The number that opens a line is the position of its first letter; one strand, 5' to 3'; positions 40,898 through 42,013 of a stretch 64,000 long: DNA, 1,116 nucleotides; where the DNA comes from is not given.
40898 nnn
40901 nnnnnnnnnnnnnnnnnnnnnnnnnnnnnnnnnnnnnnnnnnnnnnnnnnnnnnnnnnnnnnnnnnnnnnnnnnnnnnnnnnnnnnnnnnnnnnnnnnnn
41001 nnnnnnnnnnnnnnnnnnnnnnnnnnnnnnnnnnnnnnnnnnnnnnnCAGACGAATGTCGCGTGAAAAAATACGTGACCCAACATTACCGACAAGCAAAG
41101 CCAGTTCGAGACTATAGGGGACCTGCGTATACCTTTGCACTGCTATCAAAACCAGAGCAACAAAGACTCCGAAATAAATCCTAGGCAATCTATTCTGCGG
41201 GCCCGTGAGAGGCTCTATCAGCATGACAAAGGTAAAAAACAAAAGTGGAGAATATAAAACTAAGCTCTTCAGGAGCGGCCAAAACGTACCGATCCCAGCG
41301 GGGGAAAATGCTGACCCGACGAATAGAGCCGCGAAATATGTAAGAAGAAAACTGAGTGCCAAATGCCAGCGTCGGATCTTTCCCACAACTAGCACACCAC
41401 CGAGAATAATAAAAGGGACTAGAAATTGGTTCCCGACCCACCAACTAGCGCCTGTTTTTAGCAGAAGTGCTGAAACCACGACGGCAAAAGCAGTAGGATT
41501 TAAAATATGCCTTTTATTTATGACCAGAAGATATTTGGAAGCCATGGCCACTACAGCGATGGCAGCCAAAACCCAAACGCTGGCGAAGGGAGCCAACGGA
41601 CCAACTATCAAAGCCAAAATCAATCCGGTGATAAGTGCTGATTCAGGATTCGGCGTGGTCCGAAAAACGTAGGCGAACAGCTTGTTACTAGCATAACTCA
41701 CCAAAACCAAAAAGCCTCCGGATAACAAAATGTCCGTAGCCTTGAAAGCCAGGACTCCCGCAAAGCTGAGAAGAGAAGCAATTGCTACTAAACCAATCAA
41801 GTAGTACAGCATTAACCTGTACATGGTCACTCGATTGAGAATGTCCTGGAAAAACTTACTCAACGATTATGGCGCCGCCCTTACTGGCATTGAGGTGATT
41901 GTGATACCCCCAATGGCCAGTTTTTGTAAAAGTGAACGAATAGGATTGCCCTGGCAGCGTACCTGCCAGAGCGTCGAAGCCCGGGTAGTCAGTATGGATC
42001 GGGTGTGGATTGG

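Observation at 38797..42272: Minus-strand operon encoding a fused polytopic-membrane/FNR-like NAD(P)H oxidoreductase plus a Cys-less cupredoxin-fold protein and two small membrane proteins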

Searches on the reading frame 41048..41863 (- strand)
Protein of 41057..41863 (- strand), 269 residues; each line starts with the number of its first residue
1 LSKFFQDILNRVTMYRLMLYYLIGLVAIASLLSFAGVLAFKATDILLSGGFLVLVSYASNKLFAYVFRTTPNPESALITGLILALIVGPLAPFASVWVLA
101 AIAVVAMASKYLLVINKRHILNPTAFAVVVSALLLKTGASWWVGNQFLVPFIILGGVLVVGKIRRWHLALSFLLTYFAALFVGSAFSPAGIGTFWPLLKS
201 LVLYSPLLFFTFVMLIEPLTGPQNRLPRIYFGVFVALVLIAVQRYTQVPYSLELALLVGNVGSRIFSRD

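Call 18: search_solved_structures(query=window:41057-41863:-, max_evalue=10, show_alignments=4)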
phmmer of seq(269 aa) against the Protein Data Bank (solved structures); distinct sequences matched with E-value up to 10: 1.
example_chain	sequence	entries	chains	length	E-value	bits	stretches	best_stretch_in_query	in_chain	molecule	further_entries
6yu8_A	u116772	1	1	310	0.75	12.7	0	118-175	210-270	Methyltransferase domain of the L protein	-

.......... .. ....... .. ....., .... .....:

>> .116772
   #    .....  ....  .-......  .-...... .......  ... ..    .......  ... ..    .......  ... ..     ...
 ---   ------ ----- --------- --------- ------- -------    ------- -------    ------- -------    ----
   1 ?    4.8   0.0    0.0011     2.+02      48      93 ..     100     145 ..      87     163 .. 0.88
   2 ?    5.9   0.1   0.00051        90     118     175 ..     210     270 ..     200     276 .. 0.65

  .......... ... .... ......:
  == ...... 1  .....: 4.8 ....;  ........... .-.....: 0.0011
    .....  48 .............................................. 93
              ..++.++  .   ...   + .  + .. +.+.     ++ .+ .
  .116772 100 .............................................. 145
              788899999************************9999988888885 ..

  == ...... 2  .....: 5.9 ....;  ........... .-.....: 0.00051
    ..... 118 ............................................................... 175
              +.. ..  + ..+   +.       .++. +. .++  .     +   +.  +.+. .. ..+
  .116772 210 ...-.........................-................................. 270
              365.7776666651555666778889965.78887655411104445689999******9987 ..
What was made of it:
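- Tried and rejected: A single-sequence search of the TM domain against solved structures found nothing (call 18).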

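Call 21: search_solved_structures(query=A2, max_evalue=10, show_alignments=4)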
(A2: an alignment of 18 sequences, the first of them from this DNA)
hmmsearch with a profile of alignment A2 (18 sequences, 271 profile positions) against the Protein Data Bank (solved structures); distinct sequences matched with E-value up to 10: 6.
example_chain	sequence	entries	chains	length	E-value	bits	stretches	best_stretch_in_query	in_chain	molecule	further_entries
8ahx_D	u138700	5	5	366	8.7e-08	35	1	151-265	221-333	Ion-translocating oxidoreductase complex subunit D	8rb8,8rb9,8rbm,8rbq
7xk3_B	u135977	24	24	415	7.6e-07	32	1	143-265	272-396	Na(+)-translocating NADH-quinone reductase subunit B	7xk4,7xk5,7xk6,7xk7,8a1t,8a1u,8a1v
9lrr_B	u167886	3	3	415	8.6e-07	31.8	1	143-265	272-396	Na(+)-translocating NADH-quinone reductase subunit B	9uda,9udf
9ud3_B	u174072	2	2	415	1e-06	31.5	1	143-265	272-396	Na(+)-translocating NADH-quinone reductase subunit B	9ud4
7zc6_D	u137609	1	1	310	0.00053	22.6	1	143-266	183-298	RnfD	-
9eri_D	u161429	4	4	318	0.022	17.3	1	152-267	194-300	Na(+)-translocating ferredoxin:NAD(+) oxidoreductase complex subunit D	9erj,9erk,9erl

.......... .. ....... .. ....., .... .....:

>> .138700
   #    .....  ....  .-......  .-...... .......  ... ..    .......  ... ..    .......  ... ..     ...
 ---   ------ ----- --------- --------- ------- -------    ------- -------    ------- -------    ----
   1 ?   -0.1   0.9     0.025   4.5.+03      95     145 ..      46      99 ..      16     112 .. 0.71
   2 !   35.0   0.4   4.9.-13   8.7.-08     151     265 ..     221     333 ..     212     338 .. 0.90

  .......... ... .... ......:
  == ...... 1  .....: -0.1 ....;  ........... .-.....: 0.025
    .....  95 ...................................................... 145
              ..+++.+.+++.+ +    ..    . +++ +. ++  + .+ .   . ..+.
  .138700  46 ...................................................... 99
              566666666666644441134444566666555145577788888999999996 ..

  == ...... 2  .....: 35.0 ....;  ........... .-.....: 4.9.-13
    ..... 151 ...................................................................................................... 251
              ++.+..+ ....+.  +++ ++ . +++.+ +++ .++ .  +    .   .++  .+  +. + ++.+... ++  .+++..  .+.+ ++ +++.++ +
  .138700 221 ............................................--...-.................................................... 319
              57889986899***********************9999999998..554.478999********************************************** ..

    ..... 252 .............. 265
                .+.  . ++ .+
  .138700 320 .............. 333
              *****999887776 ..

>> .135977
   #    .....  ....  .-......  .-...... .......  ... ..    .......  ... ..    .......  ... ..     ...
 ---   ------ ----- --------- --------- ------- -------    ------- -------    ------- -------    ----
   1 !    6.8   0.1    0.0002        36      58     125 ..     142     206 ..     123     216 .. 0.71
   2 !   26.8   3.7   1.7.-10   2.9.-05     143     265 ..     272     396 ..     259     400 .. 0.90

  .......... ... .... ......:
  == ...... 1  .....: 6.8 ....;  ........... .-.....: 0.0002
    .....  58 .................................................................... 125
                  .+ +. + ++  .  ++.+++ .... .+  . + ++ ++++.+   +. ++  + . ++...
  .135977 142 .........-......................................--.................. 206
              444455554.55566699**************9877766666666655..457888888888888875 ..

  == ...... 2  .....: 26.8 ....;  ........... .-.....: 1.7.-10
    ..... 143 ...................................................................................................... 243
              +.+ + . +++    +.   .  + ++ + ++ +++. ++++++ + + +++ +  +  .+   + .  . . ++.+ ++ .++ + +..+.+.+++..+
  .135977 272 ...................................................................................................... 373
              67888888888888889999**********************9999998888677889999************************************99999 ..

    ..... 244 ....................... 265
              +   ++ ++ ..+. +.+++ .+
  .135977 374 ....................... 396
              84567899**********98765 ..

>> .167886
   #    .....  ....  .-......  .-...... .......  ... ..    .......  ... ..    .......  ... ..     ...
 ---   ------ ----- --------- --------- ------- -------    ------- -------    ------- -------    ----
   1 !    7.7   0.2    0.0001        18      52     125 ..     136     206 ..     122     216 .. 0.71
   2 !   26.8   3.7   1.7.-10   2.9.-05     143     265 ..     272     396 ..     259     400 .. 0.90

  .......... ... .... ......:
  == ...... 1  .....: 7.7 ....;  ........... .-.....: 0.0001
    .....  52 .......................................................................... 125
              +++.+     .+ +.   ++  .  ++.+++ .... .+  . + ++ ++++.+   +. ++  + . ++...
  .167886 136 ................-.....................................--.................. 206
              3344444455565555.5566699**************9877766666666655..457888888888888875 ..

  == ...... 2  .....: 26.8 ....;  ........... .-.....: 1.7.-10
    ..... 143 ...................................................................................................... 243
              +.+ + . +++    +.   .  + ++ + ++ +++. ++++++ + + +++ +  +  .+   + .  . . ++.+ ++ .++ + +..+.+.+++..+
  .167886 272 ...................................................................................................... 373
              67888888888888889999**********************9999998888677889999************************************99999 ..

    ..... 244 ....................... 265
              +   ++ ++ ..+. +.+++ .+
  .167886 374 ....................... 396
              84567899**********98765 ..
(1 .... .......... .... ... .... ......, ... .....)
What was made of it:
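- Closest known: RnfD/NqrB subunits of the RNF and Na+-NQR redox pumps. Same: Shared motifs include HxFNP, TSW/ASWW and (D/E)P(V/L)T. The acidic residues E74 and E217 align with acidic residues of NqrB (call 21).
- Tried and rejected: A family profile was needed (call 21).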
